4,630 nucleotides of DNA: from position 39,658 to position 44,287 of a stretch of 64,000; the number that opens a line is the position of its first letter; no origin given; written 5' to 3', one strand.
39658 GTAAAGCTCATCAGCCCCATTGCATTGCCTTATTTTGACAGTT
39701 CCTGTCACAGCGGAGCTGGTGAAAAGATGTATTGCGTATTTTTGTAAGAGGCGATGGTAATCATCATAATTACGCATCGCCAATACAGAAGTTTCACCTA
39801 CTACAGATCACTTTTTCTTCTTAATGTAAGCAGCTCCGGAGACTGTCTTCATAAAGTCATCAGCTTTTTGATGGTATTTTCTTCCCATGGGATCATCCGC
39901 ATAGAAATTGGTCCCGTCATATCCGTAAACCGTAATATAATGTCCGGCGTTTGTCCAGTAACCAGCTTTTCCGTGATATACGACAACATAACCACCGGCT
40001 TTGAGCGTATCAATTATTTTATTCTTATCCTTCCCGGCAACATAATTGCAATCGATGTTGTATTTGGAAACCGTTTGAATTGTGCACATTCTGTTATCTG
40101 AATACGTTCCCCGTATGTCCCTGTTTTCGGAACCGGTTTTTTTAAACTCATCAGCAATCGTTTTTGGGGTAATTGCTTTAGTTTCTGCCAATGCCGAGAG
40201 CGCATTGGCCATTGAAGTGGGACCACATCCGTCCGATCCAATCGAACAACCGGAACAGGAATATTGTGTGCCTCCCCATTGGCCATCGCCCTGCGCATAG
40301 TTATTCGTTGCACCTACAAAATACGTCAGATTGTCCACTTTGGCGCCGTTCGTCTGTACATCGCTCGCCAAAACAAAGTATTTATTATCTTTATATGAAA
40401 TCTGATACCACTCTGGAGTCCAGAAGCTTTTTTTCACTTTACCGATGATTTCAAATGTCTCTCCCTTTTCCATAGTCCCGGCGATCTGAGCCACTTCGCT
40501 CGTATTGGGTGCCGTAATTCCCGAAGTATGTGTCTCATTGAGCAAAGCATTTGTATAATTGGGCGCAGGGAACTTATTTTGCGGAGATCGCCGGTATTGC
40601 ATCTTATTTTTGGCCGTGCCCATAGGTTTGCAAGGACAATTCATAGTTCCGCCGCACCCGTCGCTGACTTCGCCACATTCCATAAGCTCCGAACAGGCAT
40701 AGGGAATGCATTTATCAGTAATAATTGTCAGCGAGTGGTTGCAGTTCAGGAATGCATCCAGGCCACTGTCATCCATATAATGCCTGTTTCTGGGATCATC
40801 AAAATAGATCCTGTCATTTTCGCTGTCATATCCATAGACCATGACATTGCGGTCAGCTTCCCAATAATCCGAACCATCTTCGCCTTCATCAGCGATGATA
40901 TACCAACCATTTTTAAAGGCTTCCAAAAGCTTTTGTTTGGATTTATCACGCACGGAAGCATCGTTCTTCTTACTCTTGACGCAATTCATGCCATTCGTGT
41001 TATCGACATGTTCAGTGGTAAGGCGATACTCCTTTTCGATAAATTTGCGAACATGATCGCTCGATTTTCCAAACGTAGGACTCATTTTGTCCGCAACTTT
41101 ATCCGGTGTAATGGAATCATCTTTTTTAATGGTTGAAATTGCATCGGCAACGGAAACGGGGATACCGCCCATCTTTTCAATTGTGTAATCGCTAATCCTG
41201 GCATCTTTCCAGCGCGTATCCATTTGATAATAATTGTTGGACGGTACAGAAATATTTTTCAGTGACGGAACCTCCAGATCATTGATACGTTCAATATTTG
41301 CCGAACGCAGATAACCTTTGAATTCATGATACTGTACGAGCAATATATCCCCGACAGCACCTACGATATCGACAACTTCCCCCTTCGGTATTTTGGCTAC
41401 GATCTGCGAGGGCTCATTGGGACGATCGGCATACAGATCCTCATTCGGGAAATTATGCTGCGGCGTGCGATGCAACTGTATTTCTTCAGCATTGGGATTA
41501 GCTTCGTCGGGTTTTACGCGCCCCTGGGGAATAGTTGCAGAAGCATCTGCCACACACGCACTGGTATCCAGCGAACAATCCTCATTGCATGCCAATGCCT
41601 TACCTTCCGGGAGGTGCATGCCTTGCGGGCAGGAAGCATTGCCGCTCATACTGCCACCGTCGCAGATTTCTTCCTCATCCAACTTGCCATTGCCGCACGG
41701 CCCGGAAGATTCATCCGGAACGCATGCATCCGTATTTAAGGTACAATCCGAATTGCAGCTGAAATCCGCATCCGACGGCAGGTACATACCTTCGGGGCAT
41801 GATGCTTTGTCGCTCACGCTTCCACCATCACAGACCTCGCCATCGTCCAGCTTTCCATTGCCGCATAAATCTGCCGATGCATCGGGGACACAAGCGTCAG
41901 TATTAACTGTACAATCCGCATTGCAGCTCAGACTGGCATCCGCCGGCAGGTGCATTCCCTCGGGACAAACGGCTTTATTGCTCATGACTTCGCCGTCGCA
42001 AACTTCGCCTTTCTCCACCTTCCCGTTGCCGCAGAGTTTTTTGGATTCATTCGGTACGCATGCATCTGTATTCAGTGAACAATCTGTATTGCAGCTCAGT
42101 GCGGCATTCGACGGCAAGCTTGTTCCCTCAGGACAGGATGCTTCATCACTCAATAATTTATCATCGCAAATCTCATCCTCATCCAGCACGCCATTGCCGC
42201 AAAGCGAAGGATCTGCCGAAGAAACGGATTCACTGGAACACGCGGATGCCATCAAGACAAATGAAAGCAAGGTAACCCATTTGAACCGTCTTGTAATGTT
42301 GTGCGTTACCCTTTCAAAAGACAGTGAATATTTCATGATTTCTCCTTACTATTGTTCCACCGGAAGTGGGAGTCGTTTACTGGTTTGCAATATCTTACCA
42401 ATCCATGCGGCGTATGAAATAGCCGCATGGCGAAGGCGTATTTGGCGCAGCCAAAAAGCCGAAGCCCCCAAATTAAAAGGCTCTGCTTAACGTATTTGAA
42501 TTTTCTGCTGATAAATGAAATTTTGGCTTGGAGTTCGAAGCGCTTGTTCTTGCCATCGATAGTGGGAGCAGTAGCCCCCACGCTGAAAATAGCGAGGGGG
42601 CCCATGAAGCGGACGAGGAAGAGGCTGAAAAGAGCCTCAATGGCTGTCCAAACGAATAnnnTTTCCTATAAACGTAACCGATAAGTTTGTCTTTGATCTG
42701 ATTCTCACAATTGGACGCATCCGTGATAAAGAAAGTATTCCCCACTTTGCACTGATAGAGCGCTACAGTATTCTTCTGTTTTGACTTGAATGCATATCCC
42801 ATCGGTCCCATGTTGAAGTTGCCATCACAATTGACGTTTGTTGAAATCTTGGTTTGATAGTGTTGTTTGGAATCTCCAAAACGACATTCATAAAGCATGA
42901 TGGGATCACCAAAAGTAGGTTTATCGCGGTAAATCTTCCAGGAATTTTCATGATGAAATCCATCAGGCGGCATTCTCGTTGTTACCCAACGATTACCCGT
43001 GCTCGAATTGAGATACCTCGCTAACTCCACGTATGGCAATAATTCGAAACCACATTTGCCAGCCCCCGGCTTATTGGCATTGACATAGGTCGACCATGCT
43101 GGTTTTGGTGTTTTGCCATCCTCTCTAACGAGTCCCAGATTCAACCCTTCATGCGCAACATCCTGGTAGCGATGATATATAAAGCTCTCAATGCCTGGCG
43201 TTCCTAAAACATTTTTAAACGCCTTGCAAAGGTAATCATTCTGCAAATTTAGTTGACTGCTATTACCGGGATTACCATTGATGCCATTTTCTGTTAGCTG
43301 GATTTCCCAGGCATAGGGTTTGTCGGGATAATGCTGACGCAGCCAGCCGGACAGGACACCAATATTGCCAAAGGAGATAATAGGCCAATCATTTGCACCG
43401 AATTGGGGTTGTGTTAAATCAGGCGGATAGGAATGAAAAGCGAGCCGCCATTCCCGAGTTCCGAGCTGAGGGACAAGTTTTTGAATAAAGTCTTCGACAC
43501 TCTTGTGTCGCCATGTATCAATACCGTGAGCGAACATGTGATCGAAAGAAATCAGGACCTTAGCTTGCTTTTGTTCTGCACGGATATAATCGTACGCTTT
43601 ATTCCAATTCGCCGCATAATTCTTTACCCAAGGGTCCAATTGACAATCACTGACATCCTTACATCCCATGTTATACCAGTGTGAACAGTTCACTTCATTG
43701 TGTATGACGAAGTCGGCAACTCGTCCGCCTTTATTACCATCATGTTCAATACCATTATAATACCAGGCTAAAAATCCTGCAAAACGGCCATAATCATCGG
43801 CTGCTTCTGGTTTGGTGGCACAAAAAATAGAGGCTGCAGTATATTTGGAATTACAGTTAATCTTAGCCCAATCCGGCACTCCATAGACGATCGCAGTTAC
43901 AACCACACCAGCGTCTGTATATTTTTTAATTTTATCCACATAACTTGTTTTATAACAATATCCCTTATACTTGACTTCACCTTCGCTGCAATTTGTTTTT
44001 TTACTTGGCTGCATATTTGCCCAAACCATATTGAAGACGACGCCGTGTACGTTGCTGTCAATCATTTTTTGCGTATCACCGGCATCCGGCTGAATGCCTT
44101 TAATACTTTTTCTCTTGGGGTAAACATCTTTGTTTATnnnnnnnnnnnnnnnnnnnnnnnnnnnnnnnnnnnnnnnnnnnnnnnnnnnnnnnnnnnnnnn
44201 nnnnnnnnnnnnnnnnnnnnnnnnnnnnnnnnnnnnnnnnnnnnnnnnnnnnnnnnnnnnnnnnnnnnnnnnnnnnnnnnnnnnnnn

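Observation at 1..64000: Locus-wide toolkit of modular secreted enzymes: interchangeable Cys-rich repeat stalks fused to different hydrolase heads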

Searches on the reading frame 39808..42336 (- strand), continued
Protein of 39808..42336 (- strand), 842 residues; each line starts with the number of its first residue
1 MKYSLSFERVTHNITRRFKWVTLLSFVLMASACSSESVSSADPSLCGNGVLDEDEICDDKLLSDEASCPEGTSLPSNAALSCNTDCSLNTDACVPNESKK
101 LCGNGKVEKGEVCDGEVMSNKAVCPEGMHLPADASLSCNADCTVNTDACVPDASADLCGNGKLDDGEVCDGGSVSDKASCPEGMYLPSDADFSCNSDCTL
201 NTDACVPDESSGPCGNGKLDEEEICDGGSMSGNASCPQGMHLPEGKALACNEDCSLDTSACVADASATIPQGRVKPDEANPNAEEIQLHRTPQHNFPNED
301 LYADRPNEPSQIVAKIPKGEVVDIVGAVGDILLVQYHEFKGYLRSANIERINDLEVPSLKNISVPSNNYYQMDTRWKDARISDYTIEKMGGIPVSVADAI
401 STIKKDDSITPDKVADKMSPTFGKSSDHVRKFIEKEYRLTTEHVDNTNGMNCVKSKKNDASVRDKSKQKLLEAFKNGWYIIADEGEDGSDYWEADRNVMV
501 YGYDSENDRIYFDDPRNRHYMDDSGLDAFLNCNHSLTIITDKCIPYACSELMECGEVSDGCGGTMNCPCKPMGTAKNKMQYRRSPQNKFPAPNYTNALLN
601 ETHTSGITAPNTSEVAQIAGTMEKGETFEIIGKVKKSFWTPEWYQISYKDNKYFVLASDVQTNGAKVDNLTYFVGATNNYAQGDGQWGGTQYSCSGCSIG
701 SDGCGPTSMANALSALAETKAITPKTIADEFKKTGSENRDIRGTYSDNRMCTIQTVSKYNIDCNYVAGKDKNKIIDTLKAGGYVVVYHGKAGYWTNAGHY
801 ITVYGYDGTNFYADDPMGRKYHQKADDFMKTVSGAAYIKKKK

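Call 93: fold_search(model_id=the predicted structure, library=pdb)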
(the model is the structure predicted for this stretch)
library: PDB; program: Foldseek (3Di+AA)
matches with E <= 10: 838; with E <= 0.001: 13
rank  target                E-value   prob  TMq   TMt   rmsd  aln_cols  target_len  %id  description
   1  9a7d_A                2.5e-06  1.00  0.07  0.11  20.2       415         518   10  Integrative model of YRVJ-YACD by crosslinking MS and deep learning (released 2024-09-18)
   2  6bim                  1.0e-04  0.92  0.08  0.19  23.3       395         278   10  Structure of NlpC1 from Trichomonas vaginalis (released 2018-11-07)
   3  2bu3_B                2.5e-04  1.00  0.12  0.40   7.6       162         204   12  Acyl-enzyme intermediate between Alr0975 and glutathione at pH 3.4 (released 2005-12-14)
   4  6mpz_D                2.9e-04  1.00  0.12  0.56   4.9       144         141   10  Crystal structure of a double glycine motif protease from AMS/PCAT transporter in complex with the leader peptide (released 2019-02-06)
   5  2bu3_A                3.6e-04  1.00  0.12  0.42   8.5       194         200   11  Acyl-enzyme intermediate between Alr0975 and glutathione at pH 3.4 (released 2005-12-14)
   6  3k8u                  4.3e-04  1.00  0.12  0.59   5.2       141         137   13  Crystal Structure of the Peptidase Domain of Streptococcus ComA, a Bi-functional ABC Transporter Involved in Quorum Sens (released 2010-02-23)
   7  6mpz_B                4.5e-04  1.00  0.12  0.56   4.9       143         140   10  Crystal structure of a double glycine motif protease from AMS/PCAT transporter in complex with the leader peptide (released 2019-02-06)
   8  6biq_B                4.5e-04  0.82  0.08  0.20  22.6       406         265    9  Structure of NlpC2 from Trichomonas vaginalis (released 2018-11-07)
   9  6tho_B                4.8e-04  1.00  0.11  0.36   7.7       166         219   13  Acylintermediate of glutathione and the mature primitive phytochelatin synthase Alr0975 from Nostoc PCC 7120 at atomic (released 2020-12-02)
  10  6biq_A                5.0e-04  0.80  0.08  0.20  23.6       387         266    9  Structure of NlpC2 from Trichomonas vaginalis (released 2018-11-07)
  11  2btw_B                5.3e-04  1.00  0.11  0.37   7.6       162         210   13  Crystal structure of Alr0975 (released 2005-12-14)
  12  6v9z_A                6.6e-04  1.00  0.12  0.14   4.5       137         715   14  Cryo-EM structure of PCAT1 bound to its CtA peptide substrate (released 2020-01-22)
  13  6mpz_A                7.0e-04  1.00  0.12  0.55   4.9       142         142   10  Crystal structure of a double glycine motif protease from AMS/PCAT transporter in complex with the leader peptide (released 2019-02-06)
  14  6tho_A                1.1e-03  1.00  0.11  0.36   7.7       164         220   13  Acylintermediate of glutathione and the mature primitive phytochelatin synthase Alr0975 from Nostoc PCC 7120 at atomic (released 2020-12-02)
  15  2btw_A                1.1e-03  1.00  0.11  0.37   7.5       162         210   13  Crystal structure of Alr0975 (released 2005-12-14)
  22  3erv                  2.6e-03  1.00  0.14  0.51   5.5       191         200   19  Crystal structure of an putative C39-like peptidase from Bacillus anthracis (released 2008-10-14)
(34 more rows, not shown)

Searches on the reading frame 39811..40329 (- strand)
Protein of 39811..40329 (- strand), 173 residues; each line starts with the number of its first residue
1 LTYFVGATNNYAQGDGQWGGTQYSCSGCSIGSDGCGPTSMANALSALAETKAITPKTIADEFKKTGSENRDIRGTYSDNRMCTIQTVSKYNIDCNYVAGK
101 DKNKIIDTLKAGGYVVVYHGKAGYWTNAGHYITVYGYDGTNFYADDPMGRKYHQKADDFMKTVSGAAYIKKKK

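Call 68: search_solved_structures(query=A2, max_evalue=1, show_alignments=2)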
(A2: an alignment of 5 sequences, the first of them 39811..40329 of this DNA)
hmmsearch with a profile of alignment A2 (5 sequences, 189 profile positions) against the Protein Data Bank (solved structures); distinct sequences matched with E-value up to 1: 7.
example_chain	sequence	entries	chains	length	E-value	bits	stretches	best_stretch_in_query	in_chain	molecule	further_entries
6yqx_A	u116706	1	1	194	0.0018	21.4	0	105-132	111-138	de novo designed TIM barrel DeNovoTIM13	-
7p12_A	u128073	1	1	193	0.0028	20.7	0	105-132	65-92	DeNovoTIM13-SB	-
5k98_B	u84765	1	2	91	0.35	13.9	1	37-83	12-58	Antitoxin HipB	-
4z5h_A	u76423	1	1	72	0.38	13.8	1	37-80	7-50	Antitoxin HipB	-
4yg4_A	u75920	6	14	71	0.44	13.6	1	37-80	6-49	Antitoxin HipB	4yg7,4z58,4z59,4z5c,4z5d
4yg1_A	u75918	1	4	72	0.48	13.5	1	37-80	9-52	Antitoxin HipB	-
2wiu_B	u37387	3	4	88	0.49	13.4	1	37-81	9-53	HTH-TYPE TRANSCRIPTIONAL REGULATOR HIPB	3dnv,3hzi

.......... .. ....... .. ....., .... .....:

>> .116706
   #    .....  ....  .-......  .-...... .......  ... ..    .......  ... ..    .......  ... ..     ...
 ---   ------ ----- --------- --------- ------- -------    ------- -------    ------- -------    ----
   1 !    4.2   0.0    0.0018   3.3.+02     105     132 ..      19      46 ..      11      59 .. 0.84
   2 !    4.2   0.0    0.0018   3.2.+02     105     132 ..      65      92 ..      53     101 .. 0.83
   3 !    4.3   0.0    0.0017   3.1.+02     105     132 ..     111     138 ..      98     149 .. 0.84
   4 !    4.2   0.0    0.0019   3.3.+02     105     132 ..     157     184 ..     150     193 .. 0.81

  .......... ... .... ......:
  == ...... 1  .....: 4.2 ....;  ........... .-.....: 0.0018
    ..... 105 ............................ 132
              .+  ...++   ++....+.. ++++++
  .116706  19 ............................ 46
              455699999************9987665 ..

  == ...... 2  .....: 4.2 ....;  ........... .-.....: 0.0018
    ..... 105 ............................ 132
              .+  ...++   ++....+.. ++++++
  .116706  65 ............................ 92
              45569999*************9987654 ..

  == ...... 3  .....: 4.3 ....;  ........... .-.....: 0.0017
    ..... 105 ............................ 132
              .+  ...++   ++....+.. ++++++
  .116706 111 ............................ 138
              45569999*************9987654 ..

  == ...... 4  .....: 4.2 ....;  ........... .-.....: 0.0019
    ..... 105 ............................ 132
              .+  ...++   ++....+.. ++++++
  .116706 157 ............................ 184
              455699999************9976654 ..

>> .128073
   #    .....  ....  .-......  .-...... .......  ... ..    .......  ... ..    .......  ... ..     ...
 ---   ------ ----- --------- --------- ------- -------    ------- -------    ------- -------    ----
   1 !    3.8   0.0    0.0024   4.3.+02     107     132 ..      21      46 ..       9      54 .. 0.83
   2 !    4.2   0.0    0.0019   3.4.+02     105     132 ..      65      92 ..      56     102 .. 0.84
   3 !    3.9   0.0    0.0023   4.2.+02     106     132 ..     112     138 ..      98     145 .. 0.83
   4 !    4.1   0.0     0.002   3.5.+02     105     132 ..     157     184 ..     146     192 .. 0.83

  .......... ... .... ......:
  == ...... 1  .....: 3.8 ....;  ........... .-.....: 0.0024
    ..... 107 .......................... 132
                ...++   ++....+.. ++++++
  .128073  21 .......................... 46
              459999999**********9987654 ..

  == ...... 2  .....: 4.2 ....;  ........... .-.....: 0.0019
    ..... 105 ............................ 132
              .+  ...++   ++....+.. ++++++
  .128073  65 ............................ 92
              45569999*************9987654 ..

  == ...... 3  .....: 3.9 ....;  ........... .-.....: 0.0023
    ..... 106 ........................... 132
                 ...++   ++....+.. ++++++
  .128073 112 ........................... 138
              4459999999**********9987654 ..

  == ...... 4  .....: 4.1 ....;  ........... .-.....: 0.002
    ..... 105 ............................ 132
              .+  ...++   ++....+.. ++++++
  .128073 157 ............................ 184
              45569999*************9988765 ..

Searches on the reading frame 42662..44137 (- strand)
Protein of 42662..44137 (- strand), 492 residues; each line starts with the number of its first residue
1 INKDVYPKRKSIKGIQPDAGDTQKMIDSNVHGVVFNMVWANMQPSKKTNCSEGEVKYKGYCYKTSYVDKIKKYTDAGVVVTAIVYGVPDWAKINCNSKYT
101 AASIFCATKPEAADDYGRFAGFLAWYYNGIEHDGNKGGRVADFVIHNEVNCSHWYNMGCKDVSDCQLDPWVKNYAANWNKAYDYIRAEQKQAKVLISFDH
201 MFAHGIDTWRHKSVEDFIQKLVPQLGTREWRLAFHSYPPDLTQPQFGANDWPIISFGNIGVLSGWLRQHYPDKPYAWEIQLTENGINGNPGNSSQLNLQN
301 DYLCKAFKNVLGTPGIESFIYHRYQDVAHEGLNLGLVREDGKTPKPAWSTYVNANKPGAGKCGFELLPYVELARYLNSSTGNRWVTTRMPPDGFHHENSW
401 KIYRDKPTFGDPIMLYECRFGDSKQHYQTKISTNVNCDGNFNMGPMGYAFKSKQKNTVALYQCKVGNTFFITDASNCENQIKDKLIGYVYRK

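Call 65: search_solved_structures(query=window:42662-44137:-, max_evalue=1)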
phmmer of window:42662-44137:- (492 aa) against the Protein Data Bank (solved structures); distinct sequences matched with E-value up to 1: 2.
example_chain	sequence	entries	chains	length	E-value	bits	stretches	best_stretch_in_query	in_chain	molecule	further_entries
7jl6_A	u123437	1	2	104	0.35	12.8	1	19-82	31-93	Sensor protein SrrB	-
6pwj_A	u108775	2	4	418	0.98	11.3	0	149-226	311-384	GGDEF and EAL domain-containing protein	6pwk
